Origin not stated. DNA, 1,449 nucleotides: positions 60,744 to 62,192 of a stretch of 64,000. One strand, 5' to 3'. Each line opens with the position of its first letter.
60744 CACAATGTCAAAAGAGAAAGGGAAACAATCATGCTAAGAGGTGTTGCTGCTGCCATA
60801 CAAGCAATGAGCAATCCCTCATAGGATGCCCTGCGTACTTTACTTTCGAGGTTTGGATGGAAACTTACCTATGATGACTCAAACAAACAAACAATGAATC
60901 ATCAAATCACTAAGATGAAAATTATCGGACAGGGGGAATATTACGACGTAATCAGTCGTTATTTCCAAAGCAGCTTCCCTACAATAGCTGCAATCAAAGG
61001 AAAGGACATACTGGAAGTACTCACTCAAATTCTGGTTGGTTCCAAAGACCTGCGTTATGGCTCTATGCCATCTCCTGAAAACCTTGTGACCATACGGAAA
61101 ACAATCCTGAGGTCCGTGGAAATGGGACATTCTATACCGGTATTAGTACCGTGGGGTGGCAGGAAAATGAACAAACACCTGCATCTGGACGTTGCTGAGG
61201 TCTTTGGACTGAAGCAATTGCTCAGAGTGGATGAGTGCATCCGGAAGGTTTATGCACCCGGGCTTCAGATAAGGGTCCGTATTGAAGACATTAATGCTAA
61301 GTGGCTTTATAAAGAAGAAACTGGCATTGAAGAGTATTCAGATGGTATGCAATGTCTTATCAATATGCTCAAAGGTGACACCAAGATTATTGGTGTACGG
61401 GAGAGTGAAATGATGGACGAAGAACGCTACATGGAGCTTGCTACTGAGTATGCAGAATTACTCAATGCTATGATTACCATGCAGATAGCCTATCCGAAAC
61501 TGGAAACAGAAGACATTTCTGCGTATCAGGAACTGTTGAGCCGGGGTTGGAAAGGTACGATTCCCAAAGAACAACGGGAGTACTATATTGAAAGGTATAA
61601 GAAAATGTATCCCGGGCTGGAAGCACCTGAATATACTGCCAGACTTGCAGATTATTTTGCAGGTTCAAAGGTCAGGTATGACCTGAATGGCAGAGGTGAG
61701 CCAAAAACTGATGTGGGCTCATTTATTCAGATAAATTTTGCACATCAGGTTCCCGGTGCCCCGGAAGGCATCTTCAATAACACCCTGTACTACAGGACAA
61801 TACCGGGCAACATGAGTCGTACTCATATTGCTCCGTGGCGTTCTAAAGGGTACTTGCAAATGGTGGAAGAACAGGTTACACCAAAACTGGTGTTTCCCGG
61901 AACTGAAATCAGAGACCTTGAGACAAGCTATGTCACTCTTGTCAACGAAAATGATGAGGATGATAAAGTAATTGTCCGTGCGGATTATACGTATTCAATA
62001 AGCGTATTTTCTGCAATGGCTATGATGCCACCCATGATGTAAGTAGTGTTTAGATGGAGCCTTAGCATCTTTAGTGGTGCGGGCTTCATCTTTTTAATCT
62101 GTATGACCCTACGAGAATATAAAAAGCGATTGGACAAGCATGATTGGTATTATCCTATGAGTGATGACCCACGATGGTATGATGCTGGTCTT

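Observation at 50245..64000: Plus-strand island of about 25 small terminator-punctuated genes (candidate host-takeover or anti-defence region)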

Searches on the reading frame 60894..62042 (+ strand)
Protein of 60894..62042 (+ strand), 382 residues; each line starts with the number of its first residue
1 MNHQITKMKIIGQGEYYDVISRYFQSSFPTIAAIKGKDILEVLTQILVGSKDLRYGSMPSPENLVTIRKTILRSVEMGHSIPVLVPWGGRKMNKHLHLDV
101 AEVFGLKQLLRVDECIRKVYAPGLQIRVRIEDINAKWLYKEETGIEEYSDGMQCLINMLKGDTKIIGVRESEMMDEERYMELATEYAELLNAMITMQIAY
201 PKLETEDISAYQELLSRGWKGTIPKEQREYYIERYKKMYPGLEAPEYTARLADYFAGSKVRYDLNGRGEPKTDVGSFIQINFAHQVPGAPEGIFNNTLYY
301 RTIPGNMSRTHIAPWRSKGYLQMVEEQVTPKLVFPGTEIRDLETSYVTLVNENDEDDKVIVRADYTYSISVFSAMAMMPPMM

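Call 7: search_protein_families(library=pfam, max_evalue=0.1, proteins=[window:60894-62042:+])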
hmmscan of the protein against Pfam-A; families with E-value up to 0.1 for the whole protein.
window:60894-62042:+ (382 aa): 0 families

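Call 8: search_protein_families(library=phrogs, max_evalue=0.1, proteins=[window:60894-62042:+])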
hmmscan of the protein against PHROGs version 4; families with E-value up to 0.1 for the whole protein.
window:60894-62042:+ (382 aa): 0 families

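Call 13: search_dna_similar(query=window:60894-62042:+, collection=phages, mode=protein, max_rows=15, max_evalue=0.01)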
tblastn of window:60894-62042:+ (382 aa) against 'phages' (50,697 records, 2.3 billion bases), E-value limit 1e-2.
No match.

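Call 20: find_related_loci(query=window:60894-62042:+, collection=viral_contigs, flank=10000)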
Query window:60894-62042:+ (382 aa) in viral_contigs; peptide patterns used: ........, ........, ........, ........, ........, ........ (x = any residue, [..] = any of these).
4 stretches matched a pattern, but none encodes a relative of the query by tblastn (E <= 1e-3).

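Call 26: search_protein_representatives(protein=window:60894-62042:+)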
Query: 382 residues. Proteins with E-value up to 0.001 (for the whole library): 489; up to 1e-10: 393; up to 1e-30: 210. The best 150 are listed.
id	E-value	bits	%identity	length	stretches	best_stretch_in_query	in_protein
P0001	1.6e-134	464.8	58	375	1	8-380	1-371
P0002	1.1e-117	409.5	53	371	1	8-367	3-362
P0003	1.6e-100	353.0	46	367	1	9-364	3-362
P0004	5.4e-89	315.0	43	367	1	9-366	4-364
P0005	5.2e-87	308.5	43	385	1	14-366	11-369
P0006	8.4e-86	304.5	42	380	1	7-370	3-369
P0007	3.7e-76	272.8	42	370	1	8-333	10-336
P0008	3.0e-75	269.8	46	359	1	37-353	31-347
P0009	3.6e-75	269.6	44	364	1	15-345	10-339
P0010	2.9e-74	266.6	41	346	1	15-333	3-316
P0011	1.3e-73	264.5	39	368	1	9-354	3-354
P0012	3.0e-73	263.3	44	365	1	8-338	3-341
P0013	7.4e-73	261.9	41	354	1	8-369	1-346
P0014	5.4e-72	259.1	40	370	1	12-365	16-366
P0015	6.3e-69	249.0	39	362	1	37-365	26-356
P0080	7.4e-48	179.7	35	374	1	16-365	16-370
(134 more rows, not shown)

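Call 28: search_solved_structures(query=A1, max_evalue=1, show_alignments=1)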
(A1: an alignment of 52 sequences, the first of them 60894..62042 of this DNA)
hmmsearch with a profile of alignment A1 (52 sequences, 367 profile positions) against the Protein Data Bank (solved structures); distinct sequences matched with E-value up to 1: 4.
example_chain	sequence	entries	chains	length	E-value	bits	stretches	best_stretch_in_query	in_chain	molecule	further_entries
9dhm_A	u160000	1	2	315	0.00042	22.5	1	67-174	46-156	L-tyrosine/L-tryptophan isonitrile synthase family protein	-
9dh4_A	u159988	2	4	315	0.00049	22.3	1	67-174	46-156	L-tyrosine/L-tryptophan isonitrile synthase family protein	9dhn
3e59_A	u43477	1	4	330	0.0016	20.6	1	67-124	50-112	Pyoverdine biosynthesis protein PvcA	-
7qh7_p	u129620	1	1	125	0.33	12.9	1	13-79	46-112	Peptidyl-tRNA hydrolase ICT1, mitochondrial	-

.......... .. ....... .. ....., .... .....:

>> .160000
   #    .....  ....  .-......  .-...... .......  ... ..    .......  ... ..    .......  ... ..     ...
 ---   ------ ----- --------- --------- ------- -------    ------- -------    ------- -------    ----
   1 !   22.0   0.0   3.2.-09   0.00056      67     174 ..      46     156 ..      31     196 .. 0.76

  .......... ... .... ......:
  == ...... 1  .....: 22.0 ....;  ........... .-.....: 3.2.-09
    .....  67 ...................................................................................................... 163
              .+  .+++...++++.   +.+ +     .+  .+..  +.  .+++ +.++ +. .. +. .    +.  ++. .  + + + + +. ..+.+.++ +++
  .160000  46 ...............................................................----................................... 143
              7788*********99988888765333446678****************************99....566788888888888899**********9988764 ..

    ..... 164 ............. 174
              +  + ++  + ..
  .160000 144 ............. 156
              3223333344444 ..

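Call 30: search_protein_families(library=ncbifam, alignment_id=A1, max_evalue=0.01)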
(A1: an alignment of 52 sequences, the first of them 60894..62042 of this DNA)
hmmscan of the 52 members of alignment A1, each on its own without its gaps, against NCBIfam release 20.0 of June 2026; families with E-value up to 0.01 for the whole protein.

A. member 1, window:60894-62042:+ (382 aa): 0 families

B. families by the number of members that match (of 52 scanned): 1 family
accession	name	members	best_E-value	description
NF045653.1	TyIsonSynPvcA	4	7.9e-06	L-tyrosine isonitrile synthase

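Call 31: search_protein_families(library=pfam, alignment_id=A1, max_evalue=0.01)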
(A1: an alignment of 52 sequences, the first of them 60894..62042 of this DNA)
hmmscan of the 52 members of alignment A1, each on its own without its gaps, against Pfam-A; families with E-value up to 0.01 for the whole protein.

A. member 1, window:60894-62042:+ (382 aa): 0 families

B. families by the number of members that match (of 52 scanned): 2 families
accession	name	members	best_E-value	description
PF05141.17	DIT1_PvcA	22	1.1e-07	Pyoverdine/dityrosine biosynthesis protein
PF24070.1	T4_MRH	1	0.0012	T4 MRH-like protein family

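Call 32: predict_structure(alignment_id=A1)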
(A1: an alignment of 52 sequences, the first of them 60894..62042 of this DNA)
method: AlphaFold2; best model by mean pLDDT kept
length: 382 residues; sequences in the alignment: 52
mean_pLDDT: 94.2   pTM: 0.90
mean pLDDT of the five models: 94.2, 93.0, 92.6, 92.2, 89.5
residues with pLDDT >= 90: 320; 70-90: 58; 50-70: 2; < 50: 2
segments of 3 or more residues with pLDDT < 50: none
pLDDT, mean of each block of 10 residues (from residue 1): 68 88 82 83 94 93 97 97 98 92 98 96 98 96 95 97 98 98 98 98 98 97 96 94 98 98 96 96 94 94 96 97 96 94 97 94 95 86 84
secondary structure, 60 per line:
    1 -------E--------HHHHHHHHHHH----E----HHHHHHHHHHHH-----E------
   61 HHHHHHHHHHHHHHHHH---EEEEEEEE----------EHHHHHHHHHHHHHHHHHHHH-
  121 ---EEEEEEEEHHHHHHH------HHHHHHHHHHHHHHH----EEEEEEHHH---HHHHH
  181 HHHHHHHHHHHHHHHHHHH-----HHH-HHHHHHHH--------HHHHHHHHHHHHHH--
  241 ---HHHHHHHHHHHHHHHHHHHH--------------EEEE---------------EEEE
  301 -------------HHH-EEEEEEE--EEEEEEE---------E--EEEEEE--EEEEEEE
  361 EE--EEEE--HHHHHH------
elements in order: H17-27 H37-48 H61-77 E81-88 H100-119 E124-131 H132-138 H145-159 E164-169 H176-199 H209-216 H225-238 H244-263 E278-281 E297-300 E318-324 E327-333 E346-351 E354-362 E365-368 H371-376

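Call 35: fold_search(model_id=the predicted structure, library=pdb)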
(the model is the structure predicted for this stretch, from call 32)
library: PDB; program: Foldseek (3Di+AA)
matches with E <= 10: 843; with E <= 0.001: 10
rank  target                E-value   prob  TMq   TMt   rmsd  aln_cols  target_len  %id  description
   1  3e59_A                4.1e-09  1.00  0.49  0.58   7.2       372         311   17  Crystal structure of the PvcA (PA2254) protein from Pseudomonas aeruginosa (released 2008-10-14)
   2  3e59_B                8.3e-09  1.00  0.52  0.63   6.0       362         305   15  Crystal structure of the PvcA (PA2254) protein from Pseudomonas aeruginosa (released 2008-10-14)
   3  3e59_D                1.4e-08  1.00  0.49  0.58   7.6       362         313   16  Crystal structure of the PvcA (PA2254) protein from Pseudomonas aeruginosa (released 2008-10-14)
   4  3e59_C                2.4e-08  1.00  0.50  0.61   7.3       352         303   16  Crystal structure of the PvcA (PA2254) protein from Pseudomonas aeruginosa (released 2008-10-14)
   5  9dh4_B                2.5e-08  1.00  0.52  0.62   6.3       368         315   13  Crystal structure of PIsnA complexed with L-Tyrosine (released 2025-07-16)
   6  9dhm_B                6.7e-08  1.00  0.48  0.58   6.1       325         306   13  Crystal structure of PIsnA complexed with an isonitrile product (released 2025-07-16)
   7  9dhm_A                1.3e-07  1.00  0.48  0.58   7.5       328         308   13  Crystal structure of PIsnA complexed with an isonitrile product (released 2025-07-16)
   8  9dh4_A                1.0e-06  1.00  0.48  0.57   6.4       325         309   14  Crystal structure of PIsnA complexed with L-Tyrosine (released 2025-07-16)
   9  4hk4                  4.3e-04  1.00  0.28  0.33   6.7       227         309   11  Crystal structure of apo Tyrosine-tRNA ligase mutant protein (released 2013-04-17)
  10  2cyc_A                4.7e-04  0.99  0.24  0.25  10.4       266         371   14  Crystal structure of Tyrosyl-tRNA Synthetase complexed with L-tyrosine from Pyrococcus horikoshii (released 2005-11-22)
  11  2cyb_A                1.0e-03  1.00  0.25  0.29   8.5       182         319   16  Crystal structure of Tyrosyl-tRNA Synthetase complexed with L-tyrosine from Archaeoglobus fulgidus (released 2005-11-22)
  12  3hzr_A                1.0e-03  0.93  0.20  0.20  15.2       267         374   11  Tryptophanyl-tRNA synthetase homolog from Entamoeba histolytica (released 2009-07-28)
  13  3a04                  1.1e-03  1.00  0.25  0.26   6.6       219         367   12  Crystal structure of tryptophanyl-tRNA synthetase from hyperthermophilic archaeon, Aeropyrum pernix K1 (released 2010-03-09)
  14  2x9q_A                1.4e-03  0.99  0.29  0.41   8.0       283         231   12  Structure of the Mycobacterium tuberculosis protein, Rv2275, demonstrates that cyclodipeptide synthetases are related  (released 2010-09-22)
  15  4hpw                  1.7e-03  1.00  0.28  0.33   6.7       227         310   11  Crystal structure of Tyrosine-tRNA ligase mutant complexed with unnatural amino acid 3-o-methyl-Tyrosine (released 2013-10-30)
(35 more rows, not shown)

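Call 36: find_homologous_proteins(query=window:60894-62042:+, max_evalue=0.00001)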
Query window:60894-62042:+ (382 aa): 101 proteins with E <= 0.00001 among 1460 candidates.
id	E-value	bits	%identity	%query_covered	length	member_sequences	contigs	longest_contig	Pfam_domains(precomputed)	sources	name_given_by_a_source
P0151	1.1e-255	865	100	100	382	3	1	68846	-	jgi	-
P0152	1.3e-216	737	85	98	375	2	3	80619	-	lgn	-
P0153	6.0e-172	590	69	97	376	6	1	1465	-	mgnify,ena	mgnify:FL=1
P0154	1.0e-167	576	66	100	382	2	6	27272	-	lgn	-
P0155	2.9e-160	551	65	97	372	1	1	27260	-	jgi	-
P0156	2.6e-156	538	63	96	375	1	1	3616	-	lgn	-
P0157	2.7e-152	525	62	98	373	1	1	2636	-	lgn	-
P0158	7.9e-145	500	60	93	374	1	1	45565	-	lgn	-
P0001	5.0e-134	465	58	97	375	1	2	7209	-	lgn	-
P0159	4.9e-133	462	53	98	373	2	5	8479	-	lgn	-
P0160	7.1e-133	461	57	98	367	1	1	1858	-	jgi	-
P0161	2.1e-131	456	55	94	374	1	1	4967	-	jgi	jgi:hypothetical protein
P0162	7.4e-130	451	54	98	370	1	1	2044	-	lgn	-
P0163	2.0e-128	446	54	98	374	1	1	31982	-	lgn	-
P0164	3.0e-126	439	52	97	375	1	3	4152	-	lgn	-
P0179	2.1e-110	387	47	97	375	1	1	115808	-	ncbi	-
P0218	6.7e-72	260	40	95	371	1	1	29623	PF05141.18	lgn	-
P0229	2.8e-64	235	37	92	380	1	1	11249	PF05141.18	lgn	-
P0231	9.3e-64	234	37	93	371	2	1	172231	-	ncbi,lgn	-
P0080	2.3e-47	180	34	95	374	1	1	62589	-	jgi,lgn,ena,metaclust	metaclust:\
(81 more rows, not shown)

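Call 37: find_encoding_contigs(protein=P0151, flank=10000, max_places=3)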
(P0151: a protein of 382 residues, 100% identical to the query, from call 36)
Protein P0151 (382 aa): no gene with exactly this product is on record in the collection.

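Call 38: find_encoding_contigs(protein=P0152, flank=10000, max_places=3)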
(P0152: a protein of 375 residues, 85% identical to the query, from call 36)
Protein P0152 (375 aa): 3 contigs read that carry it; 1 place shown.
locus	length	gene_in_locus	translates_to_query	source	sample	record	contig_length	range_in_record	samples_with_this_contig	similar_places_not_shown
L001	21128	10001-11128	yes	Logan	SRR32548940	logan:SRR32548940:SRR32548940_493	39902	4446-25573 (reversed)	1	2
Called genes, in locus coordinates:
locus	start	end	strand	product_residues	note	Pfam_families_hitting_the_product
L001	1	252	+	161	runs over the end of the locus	-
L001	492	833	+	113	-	-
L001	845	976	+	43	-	-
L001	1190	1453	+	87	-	-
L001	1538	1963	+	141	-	-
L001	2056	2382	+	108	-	-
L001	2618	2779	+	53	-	-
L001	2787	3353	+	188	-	-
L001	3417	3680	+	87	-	-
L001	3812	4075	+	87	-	-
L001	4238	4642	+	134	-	-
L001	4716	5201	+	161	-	-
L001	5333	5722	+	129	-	-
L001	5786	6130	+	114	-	-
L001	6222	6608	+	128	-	-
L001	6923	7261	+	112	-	-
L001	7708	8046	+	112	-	-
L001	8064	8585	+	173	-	-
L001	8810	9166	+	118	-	PF00196:GerE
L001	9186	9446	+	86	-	-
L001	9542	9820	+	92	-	-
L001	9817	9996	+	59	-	-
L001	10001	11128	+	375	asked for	-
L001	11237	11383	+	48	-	-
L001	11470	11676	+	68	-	-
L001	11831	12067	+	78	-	-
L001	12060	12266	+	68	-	-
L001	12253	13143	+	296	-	PF01145:Band_7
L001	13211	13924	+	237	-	PF25283:DUF7873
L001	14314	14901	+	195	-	-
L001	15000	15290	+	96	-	-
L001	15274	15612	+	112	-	-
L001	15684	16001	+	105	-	-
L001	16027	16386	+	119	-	-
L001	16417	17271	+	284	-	-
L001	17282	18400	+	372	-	PF00709:Adenylsucc_synt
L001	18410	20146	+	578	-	PF11443:DUF2828 (weak), PF25043:DUF7788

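Call 39: find_encoding_contigs(protein=P0154, flank=10000, max_places=2)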
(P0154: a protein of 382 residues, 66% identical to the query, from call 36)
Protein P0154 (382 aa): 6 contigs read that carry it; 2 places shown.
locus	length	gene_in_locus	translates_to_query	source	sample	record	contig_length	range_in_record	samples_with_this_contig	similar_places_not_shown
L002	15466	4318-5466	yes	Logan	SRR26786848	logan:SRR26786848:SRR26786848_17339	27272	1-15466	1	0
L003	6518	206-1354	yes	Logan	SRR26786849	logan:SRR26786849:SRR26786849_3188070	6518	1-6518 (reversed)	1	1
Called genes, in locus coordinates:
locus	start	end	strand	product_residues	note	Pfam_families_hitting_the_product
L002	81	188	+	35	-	-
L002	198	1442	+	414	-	-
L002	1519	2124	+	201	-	-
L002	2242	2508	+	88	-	-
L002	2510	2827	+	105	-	-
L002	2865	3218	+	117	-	-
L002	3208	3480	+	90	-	-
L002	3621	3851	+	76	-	PF00196:GerE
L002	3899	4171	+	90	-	-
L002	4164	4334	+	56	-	-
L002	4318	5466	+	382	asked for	-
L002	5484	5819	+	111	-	-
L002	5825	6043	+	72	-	-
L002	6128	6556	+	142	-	-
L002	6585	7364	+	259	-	PF25283:DUF7873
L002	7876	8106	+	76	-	-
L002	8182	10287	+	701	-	PF26675:DUF8224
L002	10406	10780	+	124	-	-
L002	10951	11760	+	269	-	-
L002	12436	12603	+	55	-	-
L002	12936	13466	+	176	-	-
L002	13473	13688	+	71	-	-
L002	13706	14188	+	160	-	-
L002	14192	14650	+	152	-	-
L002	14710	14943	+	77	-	-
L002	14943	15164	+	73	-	-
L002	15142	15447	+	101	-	-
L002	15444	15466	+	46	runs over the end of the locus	-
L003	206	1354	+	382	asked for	-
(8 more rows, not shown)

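Call 40: find_encoding_contigs(protein=P0158, flank=10000, max_places=2)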
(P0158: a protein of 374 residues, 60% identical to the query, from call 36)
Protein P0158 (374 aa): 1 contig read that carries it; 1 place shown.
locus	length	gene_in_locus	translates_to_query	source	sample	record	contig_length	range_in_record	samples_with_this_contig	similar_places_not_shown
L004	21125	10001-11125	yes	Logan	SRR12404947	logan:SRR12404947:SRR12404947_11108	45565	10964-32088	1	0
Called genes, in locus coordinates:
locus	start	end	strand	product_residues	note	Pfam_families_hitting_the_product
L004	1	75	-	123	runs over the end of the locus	-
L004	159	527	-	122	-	-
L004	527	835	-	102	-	-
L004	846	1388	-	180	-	-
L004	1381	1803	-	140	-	-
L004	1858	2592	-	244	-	-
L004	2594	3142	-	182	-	PF13489:Methyltransf_23 (weak), PF08241:Methyltransf_11 (weak), PF08242:Methyltransf_12 (faint)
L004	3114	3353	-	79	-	-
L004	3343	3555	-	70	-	-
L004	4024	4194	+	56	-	-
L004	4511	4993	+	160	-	-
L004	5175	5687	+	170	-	-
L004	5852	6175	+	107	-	-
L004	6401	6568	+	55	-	-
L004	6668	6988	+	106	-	-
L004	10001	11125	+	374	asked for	-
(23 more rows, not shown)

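Call 41: find_encoding_contigs(protein=P0179, flank=10000, max_places=2)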
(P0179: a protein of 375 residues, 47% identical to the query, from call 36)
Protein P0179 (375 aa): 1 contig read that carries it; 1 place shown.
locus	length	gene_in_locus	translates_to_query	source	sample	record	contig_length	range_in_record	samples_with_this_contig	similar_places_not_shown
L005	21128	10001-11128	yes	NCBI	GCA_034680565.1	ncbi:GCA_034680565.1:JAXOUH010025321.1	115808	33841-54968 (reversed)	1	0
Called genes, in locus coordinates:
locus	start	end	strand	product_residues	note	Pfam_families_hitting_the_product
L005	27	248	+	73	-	-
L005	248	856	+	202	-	-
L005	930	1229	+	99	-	-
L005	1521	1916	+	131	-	-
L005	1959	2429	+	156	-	-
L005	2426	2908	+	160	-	-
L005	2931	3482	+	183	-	-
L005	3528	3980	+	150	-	PF12694:cpYpsA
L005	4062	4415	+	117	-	-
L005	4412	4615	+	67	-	-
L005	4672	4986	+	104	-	-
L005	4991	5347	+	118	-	-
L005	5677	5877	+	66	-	-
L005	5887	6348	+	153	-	PF20935:DUF6847 (faint)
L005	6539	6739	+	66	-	-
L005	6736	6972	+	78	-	-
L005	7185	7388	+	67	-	-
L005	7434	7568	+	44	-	-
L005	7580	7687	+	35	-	-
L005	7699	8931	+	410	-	-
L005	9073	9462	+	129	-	-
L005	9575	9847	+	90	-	-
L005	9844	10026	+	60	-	-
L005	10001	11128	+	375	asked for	-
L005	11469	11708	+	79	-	-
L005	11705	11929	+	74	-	-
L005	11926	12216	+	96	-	-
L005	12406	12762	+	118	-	-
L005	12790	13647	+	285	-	-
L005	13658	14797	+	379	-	PF00709:Adenylsucc_synt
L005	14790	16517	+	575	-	PF25043:DUF7788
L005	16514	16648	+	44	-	-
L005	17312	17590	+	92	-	-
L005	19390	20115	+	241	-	PF01743:PolyA_pol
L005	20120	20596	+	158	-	PF01467:CTP_transf_like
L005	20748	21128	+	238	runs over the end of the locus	-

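Call 81: search_protein_families(library=padloc, max_evalue=0.01, proteins=[window:60894-62042:+])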
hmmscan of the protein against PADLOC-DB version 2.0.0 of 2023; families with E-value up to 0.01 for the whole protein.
window:60894-62042:+ (382 aa): 0 families
